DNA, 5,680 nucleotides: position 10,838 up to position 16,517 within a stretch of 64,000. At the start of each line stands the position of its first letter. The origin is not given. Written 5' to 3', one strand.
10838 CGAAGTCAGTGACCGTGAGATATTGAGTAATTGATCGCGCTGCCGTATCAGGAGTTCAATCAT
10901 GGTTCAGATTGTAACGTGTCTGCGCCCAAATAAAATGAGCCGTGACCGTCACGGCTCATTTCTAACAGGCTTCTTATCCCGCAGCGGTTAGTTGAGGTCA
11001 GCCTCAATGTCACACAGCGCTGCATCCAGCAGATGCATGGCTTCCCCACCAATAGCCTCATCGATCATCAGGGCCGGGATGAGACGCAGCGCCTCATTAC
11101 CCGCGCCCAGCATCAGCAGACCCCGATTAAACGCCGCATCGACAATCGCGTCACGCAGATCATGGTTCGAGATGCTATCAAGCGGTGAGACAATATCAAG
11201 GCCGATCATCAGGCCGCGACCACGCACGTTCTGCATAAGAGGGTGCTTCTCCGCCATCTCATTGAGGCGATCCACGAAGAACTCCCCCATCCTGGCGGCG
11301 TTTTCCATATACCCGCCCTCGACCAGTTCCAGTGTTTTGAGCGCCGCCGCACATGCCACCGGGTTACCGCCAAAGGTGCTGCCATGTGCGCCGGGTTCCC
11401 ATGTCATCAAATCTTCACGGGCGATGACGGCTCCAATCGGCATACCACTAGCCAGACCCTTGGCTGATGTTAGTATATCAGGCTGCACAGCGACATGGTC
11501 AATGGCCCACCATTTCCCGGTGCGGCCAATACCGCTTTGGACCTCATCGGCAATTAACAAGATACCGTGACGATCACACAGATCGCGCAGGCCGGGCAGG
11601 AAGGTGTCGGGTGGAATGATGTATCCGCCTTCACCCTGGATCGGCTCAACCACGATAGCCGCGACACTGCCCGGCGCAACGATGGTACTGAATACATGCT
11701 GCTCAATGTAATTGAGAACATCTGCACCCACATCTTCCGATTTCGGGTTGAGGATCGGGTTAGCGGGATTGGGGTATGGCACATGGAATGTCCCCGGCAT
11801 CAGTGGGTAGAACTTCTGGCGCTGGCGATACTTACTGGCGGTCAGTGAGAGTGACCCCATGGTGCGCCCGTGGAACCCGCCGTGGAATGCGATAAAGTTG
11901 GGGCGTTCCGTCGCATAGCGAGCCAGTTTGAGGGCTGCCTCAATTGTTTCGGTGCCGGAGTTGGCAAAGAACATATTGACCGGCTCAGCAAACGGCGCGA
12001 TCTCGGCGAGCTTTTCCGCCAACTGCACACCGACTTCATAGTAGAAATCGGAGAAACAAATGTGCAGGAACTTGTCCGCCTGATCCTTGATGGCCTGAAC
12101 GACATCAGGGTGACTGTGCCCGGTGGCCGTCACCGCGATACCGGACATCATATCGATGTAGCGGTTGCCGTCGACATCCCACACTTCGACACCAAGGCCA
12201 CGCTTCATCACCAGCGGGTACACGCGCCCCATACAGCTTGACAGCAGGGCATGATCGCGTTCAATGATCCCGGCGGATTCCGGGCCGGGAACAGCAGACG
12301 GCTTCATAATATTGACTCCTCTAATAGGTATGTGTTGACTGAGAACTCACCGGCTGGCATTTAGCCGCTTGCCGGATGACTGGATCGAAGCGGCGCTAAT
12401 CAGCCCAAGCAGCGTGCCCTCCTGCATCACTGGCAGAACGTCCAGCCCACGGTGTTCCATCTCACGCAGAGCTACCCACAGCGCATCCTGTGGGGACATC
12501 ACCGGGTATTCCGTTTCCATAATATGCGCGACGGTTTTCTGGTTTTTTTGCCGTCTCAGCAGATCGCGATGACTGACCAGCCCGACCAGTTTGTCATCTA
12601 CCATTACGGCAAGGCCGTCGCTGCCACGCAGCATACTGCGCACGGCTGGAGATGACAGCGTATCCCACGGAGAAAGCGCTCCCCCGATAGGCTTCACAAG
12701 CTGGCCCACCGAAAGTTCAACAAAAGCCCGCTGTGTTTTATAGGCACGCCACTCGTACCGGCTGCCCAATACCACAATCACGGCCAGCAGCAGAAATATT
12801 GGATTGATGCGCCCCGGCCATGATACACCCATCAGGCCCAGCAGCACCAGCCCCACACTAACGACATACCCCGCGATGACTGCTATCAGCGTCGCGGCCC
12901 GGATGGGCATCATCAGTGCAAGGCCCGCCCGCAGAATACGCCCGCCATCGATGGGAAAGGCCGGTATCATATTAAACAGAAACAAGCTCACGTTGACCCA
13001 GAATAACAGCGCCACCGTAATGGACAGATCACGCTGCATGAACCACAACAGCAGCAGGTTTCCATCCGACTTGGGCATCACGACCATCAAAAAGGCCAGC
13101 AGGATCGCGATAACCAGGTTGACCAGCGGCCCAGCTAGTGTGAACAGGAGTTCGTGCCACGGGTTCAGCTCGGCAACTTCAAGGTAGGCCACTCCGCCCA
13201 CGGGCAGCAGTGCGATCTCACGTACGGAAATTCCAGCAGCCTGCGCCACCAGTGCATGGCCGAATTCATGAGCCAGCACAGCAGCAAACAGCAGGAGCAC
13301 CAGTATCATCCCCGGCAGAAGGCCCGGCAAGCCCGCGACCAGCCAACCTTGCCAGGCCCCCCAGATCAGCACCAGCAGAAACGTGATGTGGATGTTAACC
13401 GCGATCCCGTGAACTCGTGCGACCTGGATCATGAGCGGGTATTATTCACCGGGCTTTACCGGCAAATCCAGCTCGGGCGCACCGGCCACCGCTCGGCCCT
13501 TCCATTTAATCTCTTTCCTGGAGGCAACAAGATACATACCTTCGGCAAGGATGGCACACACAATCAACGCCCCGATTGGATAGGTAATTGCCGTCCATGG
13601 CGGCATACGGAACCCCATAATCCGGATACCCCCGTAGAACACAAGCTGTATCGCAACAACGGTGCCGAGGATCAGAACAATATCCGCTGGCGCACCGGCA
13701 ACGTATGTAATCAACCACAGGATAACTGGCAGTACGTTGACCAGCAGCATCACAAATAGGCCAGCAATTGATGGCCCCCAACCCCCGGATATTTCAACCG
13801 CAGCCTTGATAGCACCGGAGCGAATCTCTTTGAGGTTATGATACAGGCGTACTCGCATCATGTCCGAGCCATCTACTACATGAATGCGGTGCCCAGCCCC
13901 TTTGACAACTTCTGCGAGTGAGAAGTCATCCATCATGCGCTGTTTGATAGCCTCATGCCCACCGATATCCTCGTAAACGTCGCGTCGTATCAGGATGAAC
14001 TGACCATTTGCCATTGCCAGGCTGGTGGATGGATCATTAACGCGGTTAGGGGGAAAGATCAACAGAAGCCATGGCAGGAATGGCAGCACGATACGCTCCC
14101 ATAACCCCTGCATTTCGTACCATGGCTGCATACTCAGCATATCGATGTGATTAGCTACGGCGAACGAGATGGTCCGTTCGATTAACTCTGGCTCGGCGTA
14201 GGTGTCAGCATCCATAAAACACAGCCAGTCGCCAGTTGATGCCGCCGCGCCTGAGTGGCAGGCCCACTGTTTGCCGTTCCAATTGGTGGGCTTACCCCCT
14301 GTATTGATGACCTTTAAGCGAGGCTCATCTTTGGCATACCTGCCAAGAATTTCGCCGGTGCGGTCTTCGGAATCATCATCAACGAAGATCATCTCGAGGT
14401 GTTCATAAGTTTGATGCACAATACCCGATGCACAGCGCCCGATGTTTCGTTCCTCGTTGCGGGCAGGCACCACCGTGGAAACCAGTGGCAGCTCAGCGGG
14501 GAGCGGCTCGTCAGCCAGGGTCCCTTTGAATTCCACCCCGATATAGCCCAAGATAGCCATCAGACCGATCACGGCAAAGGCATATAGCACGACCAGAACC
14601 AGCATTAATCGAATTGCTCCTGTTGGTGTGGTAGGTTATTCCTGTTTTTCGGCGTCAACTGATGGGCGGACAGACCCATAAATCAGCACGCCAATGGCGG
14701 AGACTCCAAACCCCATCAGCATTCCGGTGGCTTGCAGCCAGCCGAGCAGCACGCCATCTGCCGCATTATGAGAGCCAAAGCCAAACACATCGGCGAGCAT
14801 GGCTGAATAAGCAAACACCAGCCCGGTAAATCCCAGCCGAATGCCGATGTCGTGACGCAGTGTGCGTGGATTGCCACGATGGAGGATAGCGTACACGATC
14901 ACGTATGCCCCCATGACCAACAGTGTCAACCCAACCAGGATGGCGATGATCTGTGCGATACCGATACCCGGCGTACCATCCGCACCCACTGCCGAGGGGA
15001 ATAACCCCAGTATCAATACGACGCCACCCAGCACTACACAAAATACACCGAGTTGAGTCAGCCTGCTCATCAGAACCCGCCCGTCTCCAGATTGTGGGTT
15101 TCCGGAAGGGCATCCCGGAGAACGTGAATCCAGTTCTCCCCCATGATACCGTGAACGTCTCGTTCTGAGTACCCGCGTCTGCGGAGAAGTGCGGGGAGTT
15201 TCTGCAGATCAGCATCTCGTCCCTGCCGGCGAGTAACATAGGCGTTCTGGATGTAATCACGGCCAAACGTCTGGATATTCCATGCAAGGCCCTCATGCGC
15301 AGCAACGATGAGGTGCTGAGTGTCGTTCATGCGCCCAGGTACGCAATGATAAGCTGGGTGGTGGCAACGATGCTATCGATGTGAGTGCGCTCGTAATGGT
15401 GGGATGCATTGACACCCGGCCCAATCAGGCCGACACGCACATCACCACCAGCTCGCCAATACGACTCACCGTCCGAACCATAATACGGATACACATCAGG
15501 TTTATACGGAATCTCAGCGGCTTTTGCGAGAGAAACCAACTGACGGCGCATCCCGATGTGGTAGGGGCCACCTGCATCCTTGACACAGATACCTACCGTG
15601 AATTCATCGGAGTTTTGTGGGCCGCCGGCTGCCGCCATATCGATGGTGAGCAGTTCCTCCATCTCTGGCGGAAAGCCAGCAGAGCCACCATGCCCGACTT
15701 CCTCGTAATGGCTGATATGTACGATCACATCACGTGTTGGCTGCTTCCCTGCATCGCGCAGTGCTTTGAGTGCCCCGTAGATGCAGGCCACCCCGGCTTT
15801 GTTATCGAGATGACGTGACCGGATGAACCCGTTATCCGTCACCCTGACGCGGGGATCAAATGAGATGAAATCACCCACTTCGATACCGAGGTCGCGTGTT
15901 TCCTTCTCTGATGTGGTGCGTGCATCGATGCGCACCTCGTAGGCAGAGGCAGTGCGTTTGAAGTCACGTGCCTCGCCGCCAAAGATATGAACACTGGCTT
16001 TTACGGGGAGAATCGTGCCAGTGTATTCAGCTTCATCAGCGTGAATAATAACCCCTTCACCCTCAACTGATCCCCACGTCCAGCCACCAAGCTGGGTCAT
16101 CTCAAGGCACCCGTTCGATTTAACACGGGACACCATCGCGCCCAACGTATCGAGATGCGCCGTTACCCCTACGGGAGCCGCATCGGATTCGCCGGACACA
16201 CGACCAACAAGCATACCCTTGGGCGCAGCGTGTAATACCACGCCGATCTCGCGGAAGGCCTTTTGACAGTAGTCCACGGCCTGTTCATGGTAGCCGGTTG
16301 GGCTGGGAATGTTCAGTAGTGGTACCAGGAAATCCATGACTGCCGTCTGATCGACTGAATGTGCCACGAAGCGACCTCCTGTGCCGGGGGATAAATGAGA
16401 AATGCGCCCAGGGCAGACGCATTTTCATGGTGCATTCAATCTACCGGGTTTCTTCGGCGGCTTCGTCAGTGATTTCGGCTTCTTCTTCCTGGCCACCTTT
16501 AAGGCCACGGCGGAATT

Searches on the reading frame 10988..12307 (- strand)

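Call 67: search_protein_families(library=pfam, proteins=[window:10988-12307:-], max_evalue=0.00001)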
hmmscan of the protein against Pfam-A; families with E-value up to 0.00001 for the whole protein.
window:10988-12307:- (439 aa): 1 family
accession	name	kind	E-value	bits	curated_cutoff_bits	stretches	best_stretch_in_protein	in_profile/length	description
PF00202.27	Aminotran_3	-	2e-125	419.1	30.5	1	30-430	9-402/403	Aminotransferase class-III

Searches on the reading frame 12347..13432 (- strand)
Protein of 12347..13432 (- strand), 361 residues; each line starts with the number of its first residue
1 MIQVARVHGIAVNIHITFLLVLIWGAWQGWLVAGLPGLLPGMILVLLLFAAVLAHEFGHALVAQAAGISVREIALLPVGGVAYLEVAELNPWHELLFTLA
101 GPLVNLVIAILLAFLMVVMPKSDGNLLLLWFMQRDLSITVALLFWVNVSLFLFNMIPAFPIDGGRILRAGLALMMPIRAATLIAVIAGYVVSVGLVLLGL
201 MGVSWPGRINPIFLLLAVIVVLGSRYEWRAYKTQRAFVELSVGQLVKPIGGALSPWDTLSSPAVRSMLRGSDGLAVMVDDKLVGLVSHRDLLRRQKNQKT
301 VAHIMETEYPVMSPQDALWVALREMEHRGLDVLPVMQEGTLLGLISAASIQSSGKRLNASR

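Call 67: search_protein_families(library=pfam, proteins=[window:12347-13432:-], max_evalue=0.00001)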
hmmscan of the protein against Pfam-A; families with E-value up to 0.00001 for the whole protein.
window:12347-13432:- (361 aa): 2 families
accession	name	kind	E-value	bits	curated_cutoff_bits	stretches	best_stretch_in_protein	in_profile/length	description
PF02163.28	Peptidase_M50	-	5.1e-20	72.2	27.2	2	44-120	2-104/221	Peptidase family M50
PF00571.33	CBS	-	2.8e-10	40.8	24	0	301-349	1-50/57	CBS domain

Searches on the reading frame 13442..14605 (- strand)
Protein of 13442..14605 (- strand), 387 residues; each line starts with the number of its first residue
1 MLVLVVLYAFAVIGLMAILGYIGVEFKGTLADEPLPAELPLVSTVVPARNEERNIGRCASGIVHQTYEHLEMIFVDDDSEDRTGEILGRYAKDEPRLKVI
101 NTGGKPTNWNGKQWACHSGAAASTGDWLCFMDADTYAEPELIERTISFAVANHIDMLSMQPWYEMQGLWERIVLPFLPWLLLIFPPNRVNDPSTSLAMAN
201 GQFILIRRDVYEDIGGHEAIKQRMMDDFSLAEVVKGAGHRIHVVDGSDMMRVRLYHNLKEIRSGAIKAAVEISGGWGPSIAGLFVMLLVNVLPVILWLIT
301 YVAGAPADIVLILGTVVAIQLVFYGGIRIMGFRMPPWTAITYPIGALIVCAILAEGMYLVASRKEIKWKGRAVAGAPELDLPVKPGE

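Call 67: search_protein_families(library=pfam, proteins=[window:13442-14605:-], max_evalue=0.00001)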
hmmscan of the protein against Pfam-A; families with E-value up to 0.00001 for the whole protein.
window:13442-14605:- (387 aa): 3 families
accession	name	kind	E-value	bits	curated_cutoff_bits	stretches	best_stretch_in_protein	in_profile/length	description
PF00535.33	Glycos_transf_2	-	2e-30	106.4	23.3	1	43-215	1-168/168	Glycosyl transferase family 2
PF13641.12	Glyco_tranf_2_3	-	2.9e-13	50.8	27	1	42-156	3-118/230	Glycosyltransferase like family 2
PF13506.12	Glyco_transf_21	-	9.2e-13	48.5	21.7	1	99-245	5-148/174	Glycosyl transferase family 21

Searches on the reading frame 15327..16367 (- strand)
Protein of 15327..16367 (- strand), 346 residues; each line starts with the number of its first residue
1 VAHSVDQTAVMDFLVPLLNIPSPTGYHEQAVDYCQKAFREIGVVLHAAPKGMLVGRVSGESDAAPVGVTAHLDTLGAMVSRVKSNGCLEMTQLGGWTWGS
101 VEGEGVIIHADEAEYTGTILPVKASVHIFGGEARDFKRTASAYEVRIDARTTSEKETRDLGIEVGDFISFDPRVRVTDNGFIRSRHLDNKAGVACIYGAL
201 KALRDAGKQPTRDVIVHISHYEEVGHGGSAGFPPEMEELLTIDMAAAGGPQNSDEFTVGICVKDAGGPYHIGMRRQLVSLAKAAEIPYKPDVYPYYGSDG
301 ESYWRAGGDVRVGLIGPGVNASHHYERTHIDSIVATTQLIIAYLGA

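Call 67: search_protein_families(library=pfam, proteins=[window:15327-16367:-], max_evalue=0.00001)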
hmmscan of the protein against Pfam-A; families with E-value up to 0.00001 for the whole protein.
window:15327-16367:- (346 aa): 2 families
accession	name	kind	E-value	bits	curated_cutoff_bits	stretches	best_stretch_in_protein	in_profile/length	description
PF05343.19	Peptidase_M42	-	3.8e-72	243.2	23.2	1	51-339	1-292/292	M42 glutamyl aminopeptidase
PF01546.33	Peptidase_M20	-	9.2e-10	39.2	24.6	1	177-343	23-203/206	Peptidase family M20/M25/M40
